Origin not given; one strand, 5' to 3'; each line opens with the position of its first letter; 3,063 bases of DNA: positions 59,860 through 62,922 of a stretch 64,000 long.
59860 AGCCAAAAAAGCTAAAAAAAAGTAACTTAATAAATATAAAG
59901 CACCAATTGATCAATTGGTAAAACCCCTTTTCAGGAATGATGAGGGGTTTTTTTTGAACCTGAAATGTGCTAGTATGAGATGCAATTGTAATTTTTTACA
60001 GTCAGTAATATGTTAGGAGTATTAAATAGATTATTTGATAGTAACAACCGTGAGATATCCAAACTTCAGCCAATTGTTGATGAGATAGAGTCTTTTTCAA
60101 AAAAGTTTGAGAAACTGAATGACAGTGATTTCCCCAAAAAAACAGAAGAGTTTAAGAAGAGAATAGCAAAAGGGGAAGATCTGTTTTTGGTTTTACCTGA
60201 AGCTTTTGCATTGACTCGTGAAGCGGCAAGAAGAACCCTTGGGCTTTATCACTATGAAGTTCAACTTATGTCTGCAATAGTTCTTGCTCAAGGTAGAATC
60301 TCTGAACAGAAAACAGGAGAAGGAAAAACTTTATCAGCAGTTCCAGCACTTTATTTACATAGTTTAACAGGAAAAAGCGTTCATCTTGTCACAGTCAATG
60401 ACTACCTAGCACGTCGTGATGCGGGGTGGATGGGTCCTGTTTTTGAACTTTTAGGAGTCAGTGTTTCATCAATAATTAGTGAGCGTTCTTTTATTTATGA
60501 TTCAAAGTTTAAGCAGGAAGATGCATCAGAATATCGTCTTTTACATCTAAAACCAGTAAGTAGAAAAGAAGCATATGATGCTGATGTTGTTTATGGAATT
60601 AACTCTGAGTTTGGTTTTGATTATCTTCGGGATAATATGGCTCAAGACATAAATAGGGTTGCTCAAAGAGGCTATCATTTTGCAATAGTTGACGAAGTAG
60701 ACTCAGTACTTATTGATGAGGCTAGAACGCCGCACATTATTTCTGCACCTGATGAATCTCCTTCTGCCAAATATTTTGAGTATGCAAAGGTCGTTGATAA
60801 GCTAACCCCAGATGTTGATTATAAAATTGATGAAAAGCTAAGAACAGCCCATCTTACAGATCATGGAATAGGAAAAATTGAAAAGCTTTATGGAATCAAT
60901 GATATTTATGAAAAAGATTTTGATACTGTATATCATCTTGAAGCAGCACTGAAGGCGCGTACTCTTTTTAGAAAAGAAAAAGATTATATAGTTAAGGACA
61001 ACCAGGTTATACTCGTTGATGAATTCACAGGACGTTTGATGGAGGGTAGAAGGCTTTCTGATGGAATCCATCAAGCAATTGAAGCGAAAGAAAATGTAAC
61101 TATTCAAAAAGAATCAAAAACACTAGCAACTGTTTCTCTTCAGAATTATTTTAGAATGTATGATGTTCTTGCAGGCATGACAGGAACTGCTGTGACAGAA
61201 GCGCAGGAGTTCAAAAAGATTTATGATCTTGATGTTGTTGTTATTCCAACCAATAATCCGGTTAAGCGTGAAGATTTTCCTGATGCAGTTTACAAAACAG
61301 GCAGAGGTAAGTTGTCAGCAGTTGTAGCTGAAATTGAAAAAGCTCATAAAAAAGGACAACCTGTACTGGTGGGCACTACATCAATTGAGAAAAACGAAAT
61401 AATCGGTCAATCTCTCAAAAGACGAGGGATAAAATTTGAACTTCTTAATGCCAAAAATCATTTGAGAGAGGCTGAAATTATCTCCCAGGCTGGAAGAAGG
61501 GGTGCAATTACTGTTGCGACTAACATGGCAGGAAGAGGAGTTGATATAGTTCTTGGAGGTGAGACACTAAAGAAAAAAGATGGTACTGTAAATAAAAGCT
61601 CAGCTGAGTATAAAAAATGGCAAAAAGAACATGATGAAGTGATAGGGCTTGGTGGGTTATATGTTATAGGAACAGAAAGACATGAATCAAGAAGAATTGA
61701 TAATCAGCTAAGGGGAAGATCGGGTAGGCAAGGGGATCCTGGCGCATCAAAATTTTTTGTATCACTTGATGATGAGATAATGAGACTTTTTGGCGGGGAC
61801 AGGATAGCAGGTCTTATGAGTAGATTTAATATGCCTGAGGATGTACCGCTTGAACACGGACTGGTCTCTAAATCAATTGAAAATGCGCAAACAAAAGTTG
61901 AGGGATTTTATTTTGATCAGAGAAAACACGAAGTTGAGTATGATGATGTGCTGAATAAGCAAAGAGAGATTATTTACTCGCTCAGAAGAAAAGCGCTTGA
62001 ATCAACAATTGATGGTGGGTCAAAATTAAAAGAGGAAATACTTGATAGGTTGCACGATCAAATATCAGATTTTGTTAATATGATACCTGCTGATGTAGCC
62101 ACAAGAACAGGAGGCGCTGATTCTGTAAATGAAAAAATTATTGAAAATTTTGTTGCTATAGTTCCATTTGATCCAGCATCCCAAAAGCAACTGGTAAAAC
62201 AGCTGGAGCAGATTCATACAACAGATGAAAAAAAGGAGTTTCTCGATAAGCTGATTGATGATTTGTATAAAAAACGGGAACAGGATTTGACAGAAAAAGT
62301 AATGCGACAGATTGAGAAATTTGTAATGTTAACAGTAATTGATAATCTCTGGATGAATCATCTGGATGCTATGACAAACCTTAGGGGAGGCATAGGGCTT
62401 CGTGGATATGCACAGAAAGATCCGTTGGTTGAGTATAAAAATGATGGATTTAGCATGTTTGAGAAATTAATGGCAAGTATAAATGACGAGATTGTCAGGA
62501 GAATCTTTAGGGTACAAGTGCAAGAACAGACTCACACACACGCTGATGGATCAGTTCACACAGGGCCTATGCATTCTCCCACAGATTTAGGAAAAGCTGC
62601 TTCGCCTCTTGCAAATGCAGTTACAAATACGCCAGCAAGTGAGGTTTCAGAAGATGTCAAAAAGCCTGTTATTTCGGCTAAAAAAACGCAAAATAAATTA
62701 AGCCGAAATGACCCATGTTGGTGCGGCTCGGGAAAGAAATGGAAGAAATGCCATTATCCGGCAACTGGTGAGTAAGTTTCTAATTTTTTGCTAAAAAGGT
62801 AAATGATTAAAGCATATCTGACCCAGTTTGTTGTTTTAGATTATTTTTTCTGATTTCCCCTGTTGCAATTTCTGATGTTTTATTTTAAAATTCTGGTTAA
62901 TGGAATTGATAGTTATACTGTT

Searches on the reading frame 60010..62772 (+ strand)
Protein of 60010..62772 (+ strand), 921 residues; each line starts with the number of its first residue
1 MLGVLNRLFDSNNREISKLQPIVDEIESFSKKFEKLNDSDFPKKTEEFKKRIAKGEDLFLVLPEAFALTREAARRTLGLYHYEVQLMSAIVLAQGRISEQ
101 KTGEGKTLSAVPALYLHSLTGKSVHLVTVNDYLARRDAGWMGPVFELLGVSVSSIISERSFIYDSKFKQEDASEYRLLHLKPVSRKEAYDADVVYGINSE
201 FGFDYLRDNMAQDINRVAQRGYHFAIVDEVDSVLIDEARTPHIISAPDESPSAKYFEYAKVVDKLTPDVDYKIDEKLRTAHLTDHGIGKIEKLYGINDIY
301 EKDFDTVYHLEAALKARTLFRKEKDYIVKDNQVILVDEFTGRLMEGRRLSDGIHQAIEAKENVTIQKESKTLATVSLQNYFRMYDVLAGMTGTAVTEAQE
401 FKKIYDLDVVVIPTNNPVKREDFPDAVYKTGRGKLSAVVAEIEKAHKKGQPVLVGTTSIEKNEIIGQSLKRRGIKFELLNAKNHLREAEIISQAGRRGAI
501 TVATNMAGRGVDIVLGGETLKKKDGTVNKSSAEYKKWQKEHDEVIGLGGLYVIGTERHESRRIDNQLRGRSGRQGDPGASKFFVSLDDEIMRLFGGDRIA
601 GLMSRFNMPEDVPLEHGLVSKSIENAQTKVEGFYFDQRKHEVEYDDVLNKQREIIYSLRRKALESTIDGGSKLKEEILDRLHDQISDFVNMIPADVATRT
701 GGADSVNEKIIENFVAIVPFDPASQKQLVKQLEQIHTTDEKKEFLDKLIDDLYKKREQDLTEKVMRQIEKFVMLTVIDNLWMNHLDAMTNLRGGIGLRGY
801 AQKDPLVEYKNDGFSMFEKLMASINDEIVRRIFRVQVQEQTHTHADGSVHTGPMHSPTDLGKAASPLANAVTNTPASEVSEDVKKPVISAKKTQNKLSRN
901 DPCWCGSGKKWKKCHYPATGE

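Call 34: search_protein_families(library=pfam, proteins=[window:60010-62772:+], max_evalue=0.00001)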
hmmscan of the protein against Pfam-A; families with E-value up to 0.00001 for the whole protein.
window:60010-62772:+ (921 aa): 5 families
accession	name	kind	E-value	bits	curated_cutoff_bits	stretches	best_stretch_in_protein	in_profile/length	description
PF07517.20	SecA_DEAD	-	4.3e-110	368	24.6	1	7-402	3-290/290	SecA DEAD-like domain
PF21090.3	P-loop_SecA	-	1.6e-83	279.8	27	1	417-611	1-205/205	SecA P-loop domain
PF07516.18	SecA_SW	-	7e-59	199.7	26.7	1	613-836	1-200/200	SecA Wing and Scaffold domain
PF01043.26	SecA_PP_bind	-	2.2e-36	125.2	23.5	1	252-358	3-110/110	SecA preprotein cross-linking domain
PF02810.21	SEC-C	-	1.2e-09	38.3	20.4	1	899-917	1-19/19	SEC-C motif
